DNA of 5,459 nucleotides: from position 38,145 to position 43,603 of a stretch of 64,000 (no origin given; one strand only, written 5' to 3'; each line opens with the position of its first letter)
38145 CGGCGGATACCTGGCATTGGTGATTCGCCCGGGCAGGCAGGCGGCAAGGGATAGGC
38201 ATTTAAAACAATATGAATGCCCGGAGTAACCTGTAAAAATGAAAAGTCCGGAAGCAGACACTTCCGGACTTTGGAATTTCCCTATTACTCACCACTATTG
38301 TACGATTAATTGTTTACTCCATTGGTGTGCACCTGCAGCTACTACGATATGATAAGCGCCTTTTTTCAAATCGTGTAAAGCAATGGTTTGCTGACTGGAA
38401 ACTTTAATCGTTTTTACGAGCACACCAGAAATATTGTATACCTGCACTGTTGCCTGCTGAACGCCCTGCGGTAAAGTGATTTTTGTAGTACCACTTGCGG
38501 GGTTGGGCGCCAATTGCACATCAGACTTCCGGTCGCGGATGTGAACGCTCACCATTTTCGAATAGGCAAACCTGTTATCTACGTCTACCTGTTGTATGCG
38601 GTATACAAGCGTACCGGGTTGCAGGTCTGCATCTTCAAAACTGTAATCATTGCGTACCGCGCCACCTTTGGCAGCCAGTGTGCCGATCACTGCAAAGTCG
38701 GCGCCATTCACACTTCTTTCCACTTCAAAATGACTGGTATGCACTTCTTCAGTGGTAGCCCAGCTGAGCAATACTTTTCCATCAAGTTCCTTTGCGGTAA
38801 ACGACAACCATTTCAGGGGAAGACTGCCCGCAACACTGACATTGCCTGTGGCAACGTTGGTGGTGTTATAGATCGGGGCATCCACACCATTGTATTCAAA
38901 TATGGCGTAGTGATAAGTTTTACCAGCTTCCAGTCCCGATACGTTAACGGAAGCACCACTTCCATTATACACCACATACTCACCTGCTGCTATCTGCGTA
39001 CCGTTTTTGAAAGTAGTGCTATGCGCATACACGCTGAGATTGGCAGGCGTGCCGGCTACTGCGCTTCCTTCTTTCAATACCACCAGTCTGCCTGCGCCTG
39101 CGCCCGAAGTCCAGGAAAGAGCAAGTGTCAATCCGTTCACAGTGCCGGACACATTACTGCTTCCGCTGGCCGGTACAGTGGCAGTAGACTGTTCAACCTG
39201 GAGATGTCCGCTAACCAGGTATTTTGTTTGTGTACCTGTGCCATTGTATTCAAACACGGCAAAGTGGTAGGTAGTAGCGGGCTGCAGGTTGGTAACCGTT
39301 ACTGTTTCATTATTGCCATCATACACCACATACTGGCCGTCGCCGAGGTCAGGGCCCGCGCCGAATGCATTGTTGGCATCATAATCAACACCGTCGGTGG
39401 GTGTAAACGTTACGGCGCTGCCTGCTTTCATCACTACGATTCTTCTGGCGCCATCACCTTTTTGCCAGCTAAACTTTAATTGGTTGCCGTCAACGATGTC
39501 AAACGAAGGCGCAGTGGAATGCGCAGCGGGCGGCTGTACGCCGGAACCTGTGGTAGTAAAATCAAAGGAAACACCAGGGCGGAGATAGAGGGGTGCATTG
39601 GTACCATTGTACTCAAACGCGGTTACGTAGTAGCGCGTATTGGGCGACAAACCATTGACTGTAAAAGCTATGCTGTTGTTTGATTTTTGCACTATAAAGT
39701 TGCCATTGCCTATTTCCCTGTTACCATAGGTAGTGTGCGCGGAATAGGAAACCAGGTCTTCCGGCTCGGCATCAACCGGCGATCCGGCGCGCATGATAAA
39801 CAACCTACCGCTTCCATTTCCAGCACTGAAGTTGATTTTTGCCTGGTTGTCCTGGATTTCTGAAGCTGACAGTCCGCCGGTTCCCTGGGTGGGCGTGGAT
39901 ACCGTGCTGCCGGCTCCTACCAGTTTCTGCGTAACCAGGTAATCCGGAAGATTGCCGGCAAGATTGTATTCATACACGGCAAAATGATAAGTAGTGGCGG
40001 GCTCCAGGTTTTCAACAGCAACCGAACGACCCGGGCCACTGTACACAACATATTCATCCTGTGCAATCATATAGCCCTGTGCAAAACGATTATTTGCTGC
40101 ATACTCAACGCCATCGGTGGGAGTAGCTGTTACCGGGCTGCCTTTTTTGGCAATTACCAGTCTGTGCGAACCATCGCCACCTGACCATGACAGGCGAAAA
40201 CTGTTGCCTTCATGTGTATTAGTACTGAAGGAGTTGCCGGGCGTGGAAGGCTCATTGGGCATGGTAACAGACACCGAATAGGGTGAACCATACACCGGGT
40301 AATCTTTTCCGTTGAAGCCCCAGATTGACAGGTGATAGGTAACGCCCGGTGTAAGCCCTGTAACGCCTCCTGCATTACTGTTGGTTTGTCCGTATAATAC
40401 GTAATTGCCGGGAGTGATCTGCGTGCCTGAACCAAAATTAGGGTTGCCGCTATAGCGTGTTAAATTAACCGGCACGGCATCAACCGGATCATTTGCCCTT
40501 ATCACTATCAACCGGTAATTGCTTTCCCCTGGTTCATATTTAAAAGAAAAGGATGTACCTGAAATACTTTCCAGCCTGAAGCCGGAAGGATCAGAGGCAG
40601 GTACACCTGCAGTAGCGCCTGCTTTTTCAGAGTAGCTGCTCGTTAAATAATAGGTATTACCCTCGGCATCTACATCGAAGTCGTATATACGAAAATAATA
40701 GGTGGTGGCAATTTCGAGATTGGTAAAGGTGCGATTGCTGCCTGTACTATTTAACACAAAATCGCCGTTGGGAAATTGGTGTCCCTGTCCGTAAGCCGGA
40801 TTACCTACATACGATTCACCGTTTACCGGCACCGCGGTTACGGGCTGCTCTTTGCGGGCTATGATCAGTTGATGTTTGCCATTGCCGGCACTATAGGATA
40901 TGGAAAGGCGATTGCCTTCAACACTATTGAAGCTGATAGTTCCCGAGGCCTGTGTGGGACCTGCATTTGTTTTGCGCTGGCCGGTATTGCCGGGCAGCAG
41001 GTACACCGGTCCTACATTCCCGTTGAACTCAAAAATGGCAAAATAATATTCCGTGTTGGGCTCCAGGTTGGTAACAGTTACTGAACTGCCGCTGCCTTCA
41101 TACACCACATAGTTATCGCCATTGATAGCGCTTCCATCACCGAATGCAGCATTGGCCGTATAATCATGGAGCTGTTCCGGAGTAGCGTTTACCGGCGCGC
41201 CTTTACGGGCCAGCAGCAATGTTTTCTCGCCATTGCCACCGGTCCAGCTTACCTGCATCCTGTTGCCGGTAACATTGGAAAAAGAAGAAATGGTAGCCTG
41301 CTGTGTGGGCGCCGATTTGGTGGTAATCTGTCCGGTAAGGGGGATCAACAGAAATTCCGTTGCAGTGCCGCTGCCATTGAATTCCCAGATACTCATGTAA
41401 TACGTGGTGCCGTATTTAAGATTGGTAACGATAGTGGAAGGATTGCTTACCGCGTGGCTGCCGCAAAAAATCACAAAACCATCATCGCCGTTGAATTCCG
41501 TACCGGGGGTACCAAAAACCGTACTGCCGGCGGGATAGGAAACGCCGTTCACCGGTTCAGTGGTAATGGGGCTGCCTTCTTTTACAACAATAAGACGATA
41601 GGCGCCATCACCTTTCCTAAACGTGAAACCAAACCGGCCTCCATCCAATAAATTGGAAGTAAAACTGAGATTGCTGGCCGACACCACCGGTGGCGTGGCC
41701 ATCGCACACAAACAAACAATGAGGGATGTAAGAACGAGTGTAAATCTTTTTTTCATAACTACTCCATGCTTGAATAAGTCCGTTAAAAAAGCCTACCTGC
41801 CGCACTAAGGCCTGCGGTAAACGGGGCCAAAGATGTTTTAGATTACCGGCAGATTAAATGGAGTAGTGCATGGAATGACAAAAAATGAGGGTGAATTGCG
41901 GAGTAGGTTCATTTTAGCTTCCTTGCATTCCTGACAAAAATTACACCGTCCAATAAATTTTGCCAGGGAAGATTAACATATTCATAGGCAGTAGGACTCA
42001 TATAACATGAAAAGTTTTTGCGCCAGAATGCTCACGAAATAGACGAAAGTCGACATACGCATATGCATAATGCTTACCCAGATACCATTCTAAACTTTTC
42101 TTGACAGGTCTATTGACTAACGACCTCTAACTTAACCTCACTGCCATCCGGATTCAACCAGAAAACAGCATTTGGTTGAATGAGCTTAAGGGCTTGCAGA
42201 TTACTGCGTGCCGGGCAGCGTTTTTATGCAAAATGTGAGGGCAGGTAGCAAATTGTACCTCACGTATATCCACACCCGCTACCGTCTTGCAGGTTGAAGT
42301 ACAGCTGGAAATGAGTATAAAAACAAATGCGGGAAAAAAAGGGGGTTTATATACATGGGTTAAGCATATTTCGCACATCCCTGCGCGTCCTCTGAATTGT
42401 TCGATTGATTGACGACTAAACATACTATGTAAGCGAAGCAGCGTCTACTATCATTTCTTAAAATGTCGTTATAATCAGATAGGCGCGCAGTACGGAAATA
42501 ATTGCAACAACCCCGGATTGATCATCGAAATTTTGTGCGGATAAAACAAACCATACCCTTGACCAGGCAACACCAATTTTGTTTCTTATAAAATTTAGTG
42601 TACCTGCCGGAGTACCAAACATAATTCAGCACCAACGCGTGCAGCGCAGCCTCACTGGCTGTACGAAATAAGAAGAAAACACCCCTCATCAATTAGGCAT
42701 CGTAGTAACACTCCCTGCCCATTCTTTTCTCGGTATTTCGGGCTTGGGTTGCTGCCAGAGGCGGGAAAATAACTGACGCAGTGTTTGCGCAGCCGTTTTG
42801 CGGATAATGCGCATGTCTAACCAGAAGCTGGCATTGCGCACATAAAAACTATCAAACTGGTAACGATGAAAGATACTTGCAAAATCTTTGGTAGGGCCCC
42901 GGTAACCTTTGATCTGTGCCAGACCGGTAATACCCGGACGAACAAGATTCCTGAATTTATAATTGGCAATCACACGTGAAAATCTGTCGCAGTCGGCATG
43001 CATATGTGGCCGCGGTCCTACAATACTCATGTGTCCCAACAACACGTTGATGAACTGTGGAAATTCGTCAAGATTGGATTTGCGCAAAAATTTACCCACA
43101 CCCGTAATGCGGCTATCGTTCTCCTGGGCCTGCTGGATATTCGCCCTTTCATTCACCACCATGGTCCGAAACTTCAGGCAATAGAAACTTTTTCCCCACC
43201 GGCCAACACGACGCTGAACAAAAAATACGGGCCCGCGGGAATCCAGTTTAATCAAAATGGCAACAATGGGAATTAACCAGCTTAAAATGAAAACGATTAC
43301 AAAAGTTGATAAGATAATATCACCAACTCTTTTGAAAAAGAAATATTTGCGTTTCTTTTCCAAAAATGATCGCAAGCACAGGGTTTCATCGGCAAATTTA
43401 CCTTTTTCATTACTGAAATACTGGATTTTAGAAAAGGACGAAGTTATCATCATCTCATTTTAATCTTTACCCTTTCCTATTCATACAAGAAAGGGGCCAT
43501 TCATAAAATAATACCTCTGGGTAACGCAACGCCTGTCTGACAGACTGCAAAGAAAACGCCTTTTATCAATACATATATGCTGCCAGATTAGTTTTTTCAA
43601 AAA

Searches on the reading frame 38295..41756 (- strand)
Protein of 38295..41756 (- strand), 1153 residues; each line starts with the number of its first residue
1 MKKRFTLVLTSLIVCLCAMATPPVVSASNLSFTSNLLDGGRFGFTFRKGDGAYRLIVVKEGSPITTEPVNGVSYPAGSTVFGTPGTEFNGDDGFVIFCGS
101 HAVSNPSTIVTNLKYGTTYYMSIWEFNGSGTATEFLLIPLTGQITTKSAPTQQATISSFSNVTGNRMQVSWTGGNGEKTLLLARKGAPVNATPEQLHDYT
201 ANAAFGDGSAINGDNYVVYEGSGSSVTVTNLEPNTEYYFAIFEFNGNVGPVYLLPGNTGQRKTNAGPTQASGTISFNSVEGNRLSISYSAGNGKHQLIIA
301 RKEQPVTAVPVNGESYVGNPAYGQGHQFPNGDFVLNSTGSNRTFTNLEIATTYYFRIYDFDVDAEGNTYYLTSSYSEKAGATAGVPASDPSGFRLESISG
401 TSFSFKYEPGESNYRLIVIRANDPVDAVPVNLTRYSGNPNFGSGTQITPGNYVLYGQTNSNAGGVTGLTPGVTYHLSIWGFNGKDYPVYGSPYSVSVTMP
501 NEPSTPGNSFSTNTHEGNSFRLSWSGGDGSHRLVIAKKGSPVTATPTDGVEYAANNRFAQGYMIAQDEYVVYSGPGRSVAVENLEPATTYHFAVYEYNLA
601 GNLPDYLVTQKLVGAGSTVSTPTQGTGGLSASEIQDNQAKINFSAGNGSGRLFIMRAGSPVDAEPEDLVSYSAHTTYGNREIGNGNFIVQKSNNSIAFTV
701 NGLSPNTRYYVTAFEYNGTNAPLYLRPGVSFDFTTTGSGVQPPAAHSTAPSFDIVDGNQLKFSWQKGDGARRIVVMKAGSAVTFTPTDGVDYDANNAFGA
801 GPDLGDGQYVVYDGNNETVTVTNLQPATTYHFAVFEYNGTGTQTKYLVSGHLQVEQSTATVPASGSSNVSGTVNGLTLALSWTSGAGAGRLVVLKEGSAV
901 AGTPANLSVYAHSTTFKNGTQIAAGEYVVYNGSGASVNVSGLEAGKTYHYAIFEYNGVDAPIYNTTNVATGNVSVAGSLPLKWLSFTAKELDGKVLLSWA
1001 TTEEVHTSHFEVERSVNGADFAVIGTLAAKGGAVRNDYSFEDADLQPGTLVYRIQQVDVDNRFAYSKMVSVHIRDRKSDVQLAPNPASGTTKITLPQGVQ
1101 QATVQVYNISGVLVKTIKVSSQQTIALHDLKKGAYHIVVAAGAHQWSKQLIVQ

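Call 3: search_protein_families(library=pfam, proteins=[window:38295-41756:-], max_evalue=0.01)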
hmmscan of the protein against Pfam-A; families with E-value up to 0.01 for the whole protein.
window:38295-41756:- (1153 aa): 8 families
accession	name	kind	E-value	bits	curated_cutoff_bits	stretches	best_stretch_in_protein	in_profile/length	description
PF16656.11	Pur_ac_phosph_N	-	3e-26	92.2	30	2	158-245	7-82/93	Purple acid Phosphatase, N-terminal domain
PF00041.27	fn3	-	1.7e-25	89.5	25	2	755-843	11-75/84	Fibronectin type III domain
PF10179.15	NDNF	-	5e-16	59.3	27.3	0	213-254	78-119/127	Neuron-derived neurotrophic factor, first Fn(III) domain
PF18962.6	Por_Secre_tail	-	3.6e-10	40.4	27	1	1084-1152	3-75/75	Secretion system C-terminal sorting domain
PF25059.1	FN3_DSCAM-DSCAML_C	-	6.3e-10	39.7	39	0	815-846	43-74/89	DSCAM/DSCAML C-terminal Fn3-like domain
PF07198.17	DUF1410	-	5.2e-08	33.6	25.5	0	686-721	24-58/61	Protein of unknown function (DUF1410)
PF16655.11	PhoD_N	-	0.00014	22.8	30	0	932-961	56-84/90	PhoD-like phosphatase, N-terminal domain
PF13860.13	FlgD_ig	-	0.00047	20.5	27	1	1087-1127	10-54/79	FlgD Ig-like domain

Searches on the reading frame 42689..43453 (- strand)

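Call 95: search_protein_families(library=pfam, proteins=[window:42689-43453:-], max_evalue=0.0001)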
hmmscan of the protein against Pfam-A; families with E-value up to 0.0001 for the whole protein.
window:42689-43453:- (254 aa): 1 family
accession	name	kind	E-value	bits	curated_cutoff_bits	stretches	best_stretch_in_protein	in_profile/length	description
PF02397.22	Bac_transf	-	1.2e-60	204.6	27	1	41-225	1-178/179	Bacterial sugar transferase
